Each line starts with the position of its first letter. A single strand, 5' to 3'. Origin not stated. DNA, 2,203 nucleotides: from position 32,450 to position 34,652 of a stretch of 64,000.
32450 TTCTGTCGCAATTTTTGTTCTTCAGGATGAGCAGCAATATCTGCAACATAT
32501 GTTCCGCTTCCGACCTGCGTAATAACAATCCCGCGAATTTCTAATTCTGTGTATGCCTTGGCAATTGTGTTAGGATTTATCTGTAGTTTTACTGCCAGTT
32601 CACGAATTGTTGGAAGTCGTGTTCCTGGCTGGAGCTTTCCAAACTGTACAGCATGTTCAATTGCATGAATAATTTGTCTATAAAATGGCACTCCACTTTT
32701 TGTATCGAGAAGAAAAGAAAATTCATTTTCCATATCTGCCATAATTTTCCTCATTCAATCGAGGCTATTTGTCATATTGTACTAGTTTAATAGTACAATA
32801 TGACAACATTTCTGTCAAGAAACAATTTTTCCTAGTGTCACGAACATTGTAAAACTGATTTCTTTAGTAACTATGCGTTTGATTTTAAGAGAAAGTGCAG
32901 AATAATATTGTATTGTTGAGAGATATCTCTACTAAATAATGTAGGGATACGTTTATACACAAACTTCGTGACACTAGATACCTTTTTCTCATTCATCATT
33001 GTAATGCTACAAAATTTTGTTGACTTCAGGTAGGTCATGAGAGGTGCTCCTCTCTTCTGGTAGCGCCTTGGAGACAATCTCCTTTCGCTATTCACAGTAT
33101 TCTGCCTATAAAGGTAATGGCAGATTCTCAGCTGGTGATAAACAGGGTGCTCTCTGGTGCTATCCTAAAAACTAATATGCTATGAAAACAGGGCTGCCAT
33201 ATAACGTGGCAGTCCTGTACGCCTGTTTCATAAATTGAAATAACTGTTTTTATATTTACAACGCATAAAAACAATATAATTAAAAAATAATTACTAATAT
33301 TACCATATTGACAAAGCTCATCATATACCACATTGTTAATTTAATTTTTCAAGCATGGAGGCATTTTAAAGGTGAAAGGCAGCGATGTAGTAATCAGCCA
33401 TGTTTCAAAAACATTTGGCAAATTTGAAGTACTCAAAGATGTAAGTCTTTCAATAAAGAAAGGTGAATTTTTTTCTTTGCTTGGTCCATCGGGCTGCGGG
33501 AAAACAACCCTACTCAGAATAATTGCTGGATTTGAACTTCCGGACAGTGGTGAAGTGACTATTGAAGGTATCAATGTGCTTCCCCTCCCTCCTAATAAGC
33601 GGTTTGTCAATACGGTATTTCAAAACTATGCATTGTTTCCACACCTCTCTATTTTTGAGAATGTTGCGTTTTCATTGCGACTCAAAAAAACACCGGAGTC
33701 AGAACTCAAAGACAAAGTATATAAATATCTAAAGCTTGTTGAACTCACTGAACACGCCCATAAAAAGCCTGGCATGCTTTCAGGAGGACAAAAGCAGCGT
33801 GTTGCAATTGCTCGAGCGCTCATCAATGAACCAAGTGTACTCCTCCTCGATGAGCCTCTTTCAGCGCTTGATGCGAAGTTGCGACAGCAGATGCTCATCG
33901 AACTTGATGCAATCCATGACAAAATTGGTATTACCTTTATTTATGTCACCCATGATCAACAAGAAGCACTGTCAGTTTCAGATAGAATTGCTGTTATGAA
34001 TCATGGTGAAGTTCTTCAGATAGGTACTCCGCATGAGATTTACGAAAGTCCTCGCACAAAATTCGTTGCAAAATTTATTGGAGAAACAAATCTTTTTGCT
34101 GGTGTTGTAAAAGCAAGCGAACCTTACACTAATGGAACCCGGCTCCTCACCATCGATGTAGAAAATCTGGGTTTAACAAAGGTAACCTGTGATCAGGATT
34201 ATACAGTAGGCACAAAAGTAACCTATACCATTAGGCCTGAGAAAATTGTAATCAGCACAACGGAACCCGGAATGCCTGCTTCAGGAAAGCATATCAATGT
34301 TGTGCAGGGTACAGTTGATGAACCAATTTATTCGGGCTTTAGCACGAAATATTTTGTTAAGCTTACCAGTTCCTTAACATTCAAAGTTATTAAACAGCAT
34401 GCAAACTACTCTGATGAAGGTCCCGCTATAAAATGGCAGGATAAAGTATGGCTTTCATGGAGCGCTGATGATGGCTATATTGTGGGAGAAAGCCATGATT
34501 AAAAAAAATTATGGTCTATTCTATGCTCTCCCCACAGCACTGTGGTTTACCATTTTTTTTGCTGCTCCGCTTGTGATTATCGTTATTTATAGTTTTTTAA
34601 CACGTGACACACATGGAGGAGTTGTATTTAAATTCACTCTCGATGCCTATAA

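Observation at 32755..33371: Perfect 16-bp inverted-repeat operator and a 600-bp structured non-coding gap between the YtrA-like regulator and potA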

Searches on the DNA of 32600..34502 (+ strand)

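Call 4: search_rna_families(source=window, start=32600, end=33500, threshold=evalue, max_evalue=10, show_alignments=3)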
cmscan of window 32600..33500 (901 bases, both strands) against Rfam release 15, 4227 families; matches with E-value up to 10: 8.
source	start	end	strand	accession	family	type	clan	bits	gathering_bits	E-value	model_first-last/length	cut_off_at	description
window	33122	33237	+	RF00601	SCARNA20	Gene; snRNA; snoRNA; scaRNA;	-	22.3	44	0.06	1-130/130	no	Small Cajal body specific RNA 20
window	32980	33090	+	RF01210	snoU13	Gene; snRNA; snoRNA; CD-box;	CL00081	17.4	46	0.48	1-104/104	no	Small nucleolar RNA U13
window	32769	32808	+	RF04127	MIR8007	Gene; miRNA;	-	17.4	195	1.2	1-226/226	no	MIR8007 microRNA precursor family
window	32769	32806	-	RF03105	RAGATH-7-assoc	Gene; sRNA;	-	17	88.5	3.7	1-131/131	no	RAGATH-7-assoc RNA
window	32767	32806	-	RF04127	MIR8007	Gene; miRNA;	-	16.8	195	1.7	1-226/226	no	MIR8007 microRNA precursor family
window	33031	33108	+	RF02478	GlsR10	Gene; snRNA; snoRNA; CD-box;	-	15.9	75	3.2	1-68/68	no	Small nucleolar RNA GlsR10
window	32759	32817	-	RF04051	mir-8517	Gene; miRNA;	-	15.3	70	7.2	1-108/108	no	mir-8517 microRNA precursor family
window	33173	33288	-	RF03532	SQ2397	Cis-reg;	-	15.1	100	6.6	1-243/243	no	Cis-regulator of HTH transcription factor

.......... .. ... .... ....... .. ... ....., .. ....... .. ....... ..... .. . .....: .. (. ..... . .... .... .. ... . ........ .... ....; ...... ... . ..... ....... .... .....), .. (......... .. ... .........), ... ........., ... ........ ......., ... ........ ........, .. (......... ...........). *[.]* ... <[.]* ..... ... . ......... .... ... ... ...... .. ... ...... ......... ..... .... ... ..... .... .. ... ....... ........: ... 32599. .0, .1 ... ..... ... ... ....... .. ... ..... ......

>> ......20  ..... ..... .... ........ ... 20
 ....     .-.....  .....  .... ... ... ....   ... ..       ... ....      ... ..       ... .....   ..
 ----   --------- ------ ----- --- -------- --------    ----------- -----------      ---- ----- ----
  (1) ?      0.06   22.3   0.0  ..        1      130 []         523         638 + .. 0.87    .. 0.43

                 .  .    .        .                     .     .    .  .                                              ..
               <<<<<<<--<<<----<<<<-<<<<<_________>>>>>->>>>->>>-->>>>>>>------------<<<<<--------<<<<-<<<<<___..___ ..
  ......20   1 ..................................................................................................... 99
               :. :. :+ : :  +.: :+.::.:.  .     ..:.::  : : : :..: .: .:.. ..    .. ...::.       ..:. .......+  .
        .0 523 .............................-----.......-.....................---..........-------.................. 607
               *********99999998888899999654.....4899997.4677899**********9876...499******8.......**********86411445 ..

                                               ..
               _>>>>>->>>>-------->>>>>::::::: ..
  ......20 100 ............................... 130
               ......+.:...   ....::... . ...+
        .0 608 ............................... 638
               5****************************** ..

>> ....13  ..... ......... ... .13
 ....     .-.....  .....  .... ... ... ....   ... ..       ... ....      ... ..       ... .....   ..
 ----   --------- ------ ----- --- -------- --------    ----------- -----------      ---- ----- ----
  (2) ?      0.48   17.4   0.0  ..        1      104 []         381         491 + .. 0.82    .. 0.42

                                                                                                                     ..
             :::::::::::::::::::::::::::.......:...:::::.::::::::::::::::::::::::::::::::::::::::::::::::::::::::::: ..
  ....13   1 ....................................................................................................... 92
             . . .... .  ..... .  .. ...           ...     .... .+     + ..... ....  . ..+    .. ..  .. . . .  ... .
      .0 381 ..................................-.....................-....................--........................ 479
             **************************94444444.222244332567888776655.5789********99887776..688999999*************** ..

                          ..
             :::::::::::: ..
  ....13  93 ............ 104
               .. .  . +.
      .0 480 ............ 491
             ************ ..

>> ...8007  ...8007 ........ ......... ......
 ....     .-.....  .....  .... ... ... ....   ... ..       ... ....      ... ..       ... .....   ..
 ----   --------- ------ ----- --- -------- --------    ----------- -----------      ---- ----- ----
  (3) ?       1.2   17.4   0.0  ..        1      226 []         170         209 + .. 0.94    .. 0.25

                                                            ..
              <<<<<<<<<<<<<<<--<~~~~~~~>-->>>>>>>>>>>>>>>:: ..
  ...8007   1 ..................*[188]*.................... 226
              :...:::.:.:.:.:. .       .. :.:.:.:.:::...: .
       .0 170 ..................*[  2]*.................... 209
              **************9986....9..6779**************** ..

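Call 70: search_rna_families(source=L025, start=2200, end=2530, threshold=evalue, max_evalue=1, show_alignments=1)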
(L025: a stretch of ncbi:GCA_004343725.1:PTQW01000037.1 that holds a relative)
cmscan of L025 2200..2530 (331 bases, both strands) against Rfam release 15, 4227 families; matches with E-value up to 1: 0.
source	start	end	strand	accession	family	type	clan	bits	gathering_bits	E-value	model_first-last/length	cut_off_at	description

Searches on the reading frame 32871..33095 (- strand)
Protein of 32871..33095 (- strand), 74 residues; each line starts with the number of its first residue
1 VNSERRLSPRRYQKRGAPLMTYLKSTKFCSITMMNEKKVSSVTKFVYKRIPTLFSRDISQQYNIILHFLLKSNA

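Call 53: search_protein_families(library=pfam, proteins=[window:32871-33095:-], max_evalue=1)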
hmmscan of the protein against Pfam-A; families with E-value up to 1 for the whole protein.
window:32871-33095:- (74 aa): 0 families

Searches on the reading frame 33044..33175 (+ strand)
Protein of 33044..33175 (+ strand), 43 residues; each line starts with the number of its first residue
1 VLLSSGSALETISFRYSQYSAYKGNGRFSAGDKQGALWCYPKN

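Call 53: search_protein_families(library=pfam, proteins=[window:33044-33175:+], max_evalue=1)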
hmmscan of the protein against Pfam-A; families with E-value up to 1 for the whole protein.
window:33044-33175:+ (43 aa): 1 family
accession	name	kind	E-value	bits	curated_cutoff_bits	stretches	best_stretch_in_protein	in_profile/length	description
PF22059.2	GumK_N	-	0.053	13.9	27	1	2-30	22-50/171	Glucuronosyltransferase GumK, N-terminal domain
